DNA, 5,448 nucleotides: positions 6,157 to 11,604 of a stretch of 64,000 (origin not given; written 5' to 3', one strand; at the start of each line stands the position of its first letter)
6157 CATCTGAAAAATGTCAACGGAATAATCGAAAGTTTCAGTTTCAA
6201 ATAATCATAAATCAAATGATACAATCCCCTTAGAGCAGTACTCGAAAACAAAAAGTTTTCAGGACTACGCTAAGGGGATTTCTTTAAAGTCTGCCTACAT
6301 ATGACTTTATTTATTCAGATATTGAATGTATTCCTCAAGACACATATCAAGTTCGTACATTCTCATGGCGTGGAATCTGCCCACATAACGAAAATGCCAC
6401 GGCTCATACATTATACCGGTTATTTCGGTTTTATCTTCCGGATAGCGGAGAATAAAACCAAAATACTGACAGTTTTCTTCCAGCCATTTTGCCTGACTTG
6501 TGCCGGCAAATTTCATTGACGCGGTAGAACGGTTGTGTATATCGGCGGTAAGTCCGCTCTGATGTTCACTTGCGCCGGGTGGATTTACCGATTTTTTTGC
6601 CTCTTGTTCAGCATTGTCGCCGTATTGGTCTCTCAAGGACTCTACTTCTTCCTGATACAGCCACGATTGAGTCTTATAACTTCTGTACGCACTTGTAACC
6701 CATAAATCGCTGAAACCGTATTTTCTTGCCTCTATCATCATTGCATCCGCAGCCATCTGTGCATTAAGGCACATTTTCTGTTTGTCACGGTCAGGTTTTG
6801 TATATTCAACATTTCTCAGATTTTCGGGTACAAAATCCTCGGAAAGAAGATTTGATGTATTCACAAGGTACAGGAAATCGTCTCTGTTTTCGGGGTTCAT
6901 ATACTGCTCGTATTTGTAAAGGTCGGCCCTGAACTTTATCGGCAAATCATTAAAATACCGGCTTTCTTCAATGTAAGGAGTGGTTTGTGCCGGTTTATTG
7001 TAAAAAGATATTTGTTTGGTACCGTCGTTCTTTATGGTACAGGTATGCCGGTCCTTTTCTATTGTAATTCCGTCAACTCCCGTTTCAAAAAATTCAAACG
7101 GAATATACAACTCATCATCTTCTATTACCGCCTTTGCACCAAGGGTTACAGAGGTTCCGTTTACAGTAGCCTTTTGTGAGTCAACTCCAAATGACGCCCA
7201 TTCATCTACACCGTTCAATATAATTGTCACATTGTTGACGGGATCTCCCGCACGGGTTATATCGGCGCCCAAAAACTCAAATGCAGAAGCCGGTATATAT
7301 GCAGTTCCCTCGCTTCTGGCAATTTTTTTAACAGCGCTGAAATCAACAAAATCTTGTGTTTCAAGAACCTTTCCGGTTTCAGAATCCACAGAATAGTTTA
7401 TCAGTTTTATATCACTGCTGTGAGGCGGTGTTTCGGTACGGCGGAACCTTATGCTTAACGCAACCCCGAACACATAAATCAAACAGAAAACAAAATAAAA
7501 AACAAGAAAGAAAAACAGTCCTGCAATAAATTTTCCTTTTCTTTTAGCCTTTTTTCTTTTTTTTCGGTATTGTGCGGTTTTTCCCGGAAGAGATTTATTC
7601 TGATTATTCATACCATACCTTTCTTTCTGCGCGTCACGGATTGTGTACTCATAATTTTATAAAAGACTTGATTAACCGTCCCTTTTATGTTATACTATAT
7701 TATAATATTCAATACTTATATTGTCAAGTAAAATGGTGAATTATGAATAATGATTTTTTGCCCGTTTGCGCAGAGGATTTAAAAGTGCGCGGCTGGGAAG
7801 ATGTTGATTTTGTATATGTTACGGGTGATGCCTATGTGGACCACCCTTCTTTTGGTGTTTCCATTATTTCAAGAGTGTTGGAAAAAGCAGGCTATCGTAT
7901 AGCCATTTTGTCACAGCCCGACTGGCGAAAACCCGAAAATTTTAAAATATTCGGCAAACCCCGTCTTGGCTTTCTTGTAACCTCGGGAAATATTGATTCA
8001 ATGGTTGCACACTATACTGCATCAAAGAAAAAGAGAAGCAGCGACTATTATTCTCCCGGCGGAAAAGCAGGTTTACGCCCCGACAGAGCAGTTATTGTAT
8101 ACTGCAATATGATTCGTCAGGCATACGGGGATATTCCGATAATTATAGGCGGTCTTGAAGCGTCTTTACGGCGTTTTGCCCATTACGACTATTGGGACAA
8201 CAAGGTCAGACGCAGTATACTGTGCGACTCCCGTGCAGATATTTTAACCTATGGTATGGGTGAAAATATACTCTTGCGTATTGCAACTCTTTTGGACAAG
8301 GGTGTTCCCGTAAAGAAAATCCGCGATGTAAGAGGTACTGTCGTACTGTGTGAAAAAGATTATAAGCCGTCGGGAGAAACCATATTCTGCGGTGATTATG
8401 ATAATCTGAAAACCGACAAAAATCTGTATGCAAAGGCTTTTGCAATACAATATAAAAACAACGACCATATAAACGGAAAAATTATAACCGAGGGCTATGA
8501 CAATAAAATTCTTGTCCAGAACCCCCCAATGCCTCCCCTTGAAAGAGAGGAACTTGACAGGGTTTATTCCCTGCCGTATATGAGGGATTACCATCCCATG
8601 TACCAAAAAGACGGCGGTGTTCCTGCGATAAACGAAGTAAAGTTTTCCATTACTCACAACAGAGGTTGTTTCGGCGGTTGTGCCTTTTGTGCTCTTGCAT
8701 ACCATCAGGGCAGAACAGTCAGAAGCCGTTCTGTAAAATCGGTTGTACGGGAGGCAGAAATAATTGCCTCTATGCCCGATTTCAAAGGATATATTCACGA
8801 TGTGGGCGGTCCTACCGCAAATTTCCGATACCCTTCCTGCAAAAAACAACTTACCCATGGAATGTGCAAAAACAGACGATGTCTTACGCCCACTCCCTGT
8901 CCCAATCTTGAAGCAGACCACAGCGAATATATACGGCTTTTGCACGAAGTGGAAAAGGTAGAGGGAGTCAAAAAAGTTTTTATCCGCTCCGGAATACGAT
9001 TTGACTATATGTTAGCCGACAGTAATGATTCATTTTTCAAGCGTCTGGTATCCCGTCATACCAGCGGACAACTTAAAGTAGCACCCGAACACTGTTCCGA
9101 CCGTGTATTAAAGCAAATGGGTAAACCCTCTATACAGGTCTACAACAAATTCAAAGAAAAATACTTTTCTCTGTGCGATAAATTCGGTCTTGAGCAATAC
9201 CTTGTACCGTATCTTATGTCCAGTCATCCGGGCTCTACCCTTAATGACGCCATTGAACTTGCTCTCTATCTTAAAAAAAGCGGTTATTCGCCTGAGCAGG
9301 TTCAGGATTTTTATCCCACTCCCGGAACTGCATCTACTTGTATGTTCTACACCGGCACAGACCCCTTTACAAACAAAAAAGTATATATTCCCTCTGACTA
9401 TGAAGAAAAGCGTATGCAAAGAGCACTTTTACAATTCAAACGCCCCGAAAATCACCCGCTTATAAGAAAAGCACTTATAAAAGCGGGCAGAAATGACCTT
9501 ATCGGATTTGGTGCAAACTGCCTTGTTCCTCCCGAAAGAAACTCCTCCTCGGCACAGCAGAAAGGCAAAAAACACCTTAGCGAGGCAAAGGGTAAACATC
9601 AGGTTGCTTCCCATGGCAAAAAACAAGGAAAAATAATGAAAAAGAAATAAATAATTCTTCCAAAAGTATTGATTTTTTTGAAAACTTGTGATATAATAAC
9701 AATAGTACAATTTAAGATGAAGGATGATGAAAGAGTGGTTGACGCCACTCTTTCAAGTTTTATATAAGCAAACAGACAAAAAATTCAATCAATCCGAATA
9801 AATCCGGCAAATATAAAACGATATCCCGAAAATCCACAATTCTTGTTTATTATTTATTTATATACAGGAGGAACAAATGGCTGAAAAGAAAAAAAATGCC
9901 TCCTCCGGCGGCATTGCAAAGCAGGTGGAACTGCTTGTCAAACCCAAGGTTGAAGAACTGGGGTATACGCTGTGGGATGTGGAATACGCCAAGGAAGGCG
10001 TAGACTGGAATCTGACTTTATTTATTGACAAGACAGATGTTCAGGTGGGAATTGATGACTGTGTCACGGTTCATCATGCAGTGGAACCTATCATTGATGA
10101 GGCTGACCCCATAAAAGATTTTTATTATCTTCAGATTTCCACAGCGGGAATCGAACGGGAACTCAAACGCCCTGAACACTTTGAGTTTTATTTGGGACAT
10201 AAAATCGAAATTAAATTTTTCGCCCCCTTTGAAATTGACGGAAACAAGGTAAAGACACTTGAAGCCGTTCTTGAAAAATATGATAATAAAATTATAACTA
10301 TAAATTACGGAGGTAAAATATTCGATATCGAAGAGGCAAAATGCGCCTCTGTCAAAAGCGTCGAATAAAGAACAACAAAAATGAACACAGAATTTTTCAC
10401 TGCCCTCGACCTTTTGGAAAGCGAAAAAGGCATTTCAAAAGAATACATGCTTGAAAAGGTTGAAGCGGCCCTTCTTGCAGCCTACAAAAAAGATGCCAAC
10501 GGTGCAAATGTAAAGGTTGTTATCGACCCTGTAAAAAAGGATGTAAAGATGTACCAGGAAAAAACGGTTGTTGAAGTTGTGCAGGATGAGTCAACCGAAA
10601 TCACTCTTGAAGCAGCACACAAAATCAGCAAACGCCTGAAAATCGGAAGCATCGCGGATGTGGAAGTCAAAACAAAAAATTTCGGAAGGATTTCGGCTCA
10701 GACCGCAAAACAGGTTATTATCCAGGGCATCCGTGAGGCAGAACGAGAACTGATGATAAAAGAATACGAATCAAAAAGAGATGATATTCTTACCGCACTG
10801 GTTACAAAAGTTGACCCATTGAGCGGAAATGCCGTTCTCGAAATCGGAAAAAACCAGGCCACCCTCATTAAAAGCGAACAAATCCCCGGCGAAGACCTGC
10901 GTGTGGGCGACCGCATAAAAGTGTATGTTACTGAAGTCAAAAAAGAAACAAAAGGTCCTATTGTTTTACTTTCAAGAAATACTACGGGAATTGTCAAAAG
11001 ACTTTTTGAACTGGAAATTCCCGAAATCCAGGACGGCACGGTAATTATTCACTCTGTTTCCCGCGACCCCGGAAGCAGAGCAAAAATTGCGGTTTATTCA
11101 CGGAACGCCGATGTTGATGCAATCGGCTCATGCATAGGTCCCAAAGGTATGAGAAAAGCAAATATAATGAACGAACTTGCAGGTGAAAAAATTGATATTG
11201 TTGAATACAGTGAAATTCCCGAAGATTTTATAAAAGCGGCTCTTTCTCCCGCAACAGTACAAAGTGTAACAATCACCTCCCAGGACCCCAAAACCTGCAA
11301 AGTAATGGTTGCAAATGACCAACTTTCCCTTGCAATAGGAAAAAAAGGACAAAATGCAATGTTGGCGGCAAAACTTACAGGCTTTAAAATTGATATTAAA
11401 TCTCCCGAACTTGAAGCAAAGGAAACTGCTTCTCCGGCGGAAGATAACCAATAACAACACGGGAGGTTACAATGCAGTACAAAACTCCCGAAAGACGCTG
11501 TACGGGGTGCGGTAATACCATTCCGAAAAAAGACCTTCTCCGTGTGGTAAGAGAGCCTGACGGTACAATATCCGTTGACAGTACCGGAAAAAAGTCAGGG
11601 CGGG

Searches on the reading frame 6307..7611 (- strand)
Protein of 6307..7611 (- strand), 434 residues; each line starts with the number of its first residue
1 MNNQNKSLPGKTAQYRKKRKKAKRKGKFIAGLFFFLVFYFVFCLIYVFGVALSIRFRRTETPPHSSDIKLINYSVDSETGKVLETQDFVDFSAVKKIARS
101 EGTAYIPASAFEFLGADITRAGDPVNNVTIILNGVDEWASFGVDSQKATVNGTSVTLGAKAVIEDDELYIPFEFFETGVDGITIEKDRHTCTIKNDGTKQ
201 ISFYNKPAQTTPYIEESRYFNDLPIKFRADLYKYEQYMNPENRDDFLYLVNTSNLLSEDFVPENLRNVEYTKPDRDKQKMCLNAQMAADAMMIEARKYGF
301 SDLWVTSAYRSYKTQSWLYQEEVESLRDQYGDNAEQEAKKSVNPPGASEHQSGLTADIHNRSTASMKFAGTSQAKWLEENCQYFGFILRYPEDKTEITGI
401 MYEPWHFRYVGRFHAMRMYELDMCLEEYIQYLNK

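Call 43: search_protein_families(library=ncbifam, proteins=[window:6307-7611:-], max_evalue=1e-25)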
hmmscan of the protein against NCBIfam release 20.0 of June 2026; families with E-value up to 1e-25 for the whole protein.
window:6307-7611:- (434 aa): 3 families
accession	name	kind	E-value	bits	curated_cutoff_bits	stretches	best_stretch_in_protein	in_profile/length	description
NF000472.1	vanY_AFMPt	exception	1.3e-33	116.4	425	1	289-433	107-233/283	VanY-A/VanY-F/VanY-M family D-Ala-D-Ala carboxypeptidase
NF000380.1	vanXY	equivalog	8.1e-30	103.7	250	1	247-432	2-179/179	D,D-carboxypeptidase/D,D-dipeptidase VanXY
NF000473.1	vanY_BG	exception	1.7e-29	103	400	1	291-430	138-272/274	VanY-B/VanY-G family D-Ala-D-Ala carboxypeptidase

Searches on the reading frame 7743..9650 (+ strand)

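Call 43: search_protein_families(library=ncbifam, proteins=[window:7743-9650:+], max_evalue=1e-25)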
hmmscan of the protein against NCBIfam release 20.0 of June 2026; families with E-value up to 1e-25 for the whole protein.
window:7743-9650:+ (635 aa): 1 family
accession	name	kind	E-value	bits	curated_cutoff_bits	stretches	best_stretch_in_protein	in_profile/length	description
TIGR03904.1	SAM_YgiQ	equivalog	9.8e-256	849.6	462.35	1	5-564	1-558/558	YgiQ family radical SAM protein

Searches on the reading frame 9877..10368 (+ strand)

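Call 43: search_protein_families(library=ncbifam, proteins=[window:9877-10368:+], max_evalue=1e-25)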
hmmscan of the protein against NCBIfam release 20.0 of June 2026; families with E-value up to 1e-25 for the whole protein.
window:9877-10368:+ (163 aa): 2 families
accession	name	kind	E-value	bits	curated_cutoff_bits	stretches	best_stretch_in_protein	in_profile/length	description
NF000934.0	PRK00092.3-1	equivalog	1.1e-29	103.7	175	1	15-158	8-146/153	ribosome maturation factor RimP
NF000928.0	PRK00092.1-2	equivalog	1.5e-28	99.8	163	1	13-147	5-136/158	ribosome maturation factor RimP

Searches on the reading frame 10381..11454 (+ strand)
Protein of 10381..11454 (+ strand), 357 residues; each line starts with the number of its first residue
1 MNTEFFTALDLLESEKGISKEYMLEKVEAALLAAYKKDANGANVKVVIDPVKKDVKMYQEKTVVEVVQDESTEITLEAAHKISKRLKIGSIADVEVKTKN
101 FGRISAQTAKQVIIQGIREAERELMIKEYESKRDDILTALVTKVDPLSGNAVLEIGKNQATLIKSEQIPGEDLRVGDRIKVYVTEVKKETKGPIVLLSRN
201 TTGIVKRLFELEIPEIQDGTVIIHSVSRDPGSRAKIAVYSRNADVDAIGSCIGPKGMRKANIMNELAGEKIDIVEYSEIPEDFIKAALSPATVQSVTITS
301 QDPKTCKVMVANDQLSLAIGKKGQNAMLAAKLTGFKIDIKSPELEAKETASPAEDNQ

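Call 43: search_protein_families(library=ncbifam, proteins=[window:10381-11454:+], max_evalue=1e-25)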
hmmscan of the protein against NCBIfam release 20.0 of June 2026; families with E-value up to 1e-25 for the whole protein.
window:10381-11454:+ (357 aa): 3 families
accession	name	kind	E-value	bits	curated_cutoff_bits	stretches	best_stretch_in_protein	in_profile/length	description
TIGR01953.1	NusA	equivalog_domain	2.1e-115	385.4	253.4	1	4-341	1-337/340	transcription termination factor NusA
NF006645.0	PRK09202.4-5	equivalog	3.3e-60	204.2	532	1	3-343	17-371/540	transcription termination/antitermination protein NusA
NF006642.0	PRK09202.4-1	equivalog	5e-34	117.7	687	1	59-339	87-372/614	transcription termination/antitermination protein NusA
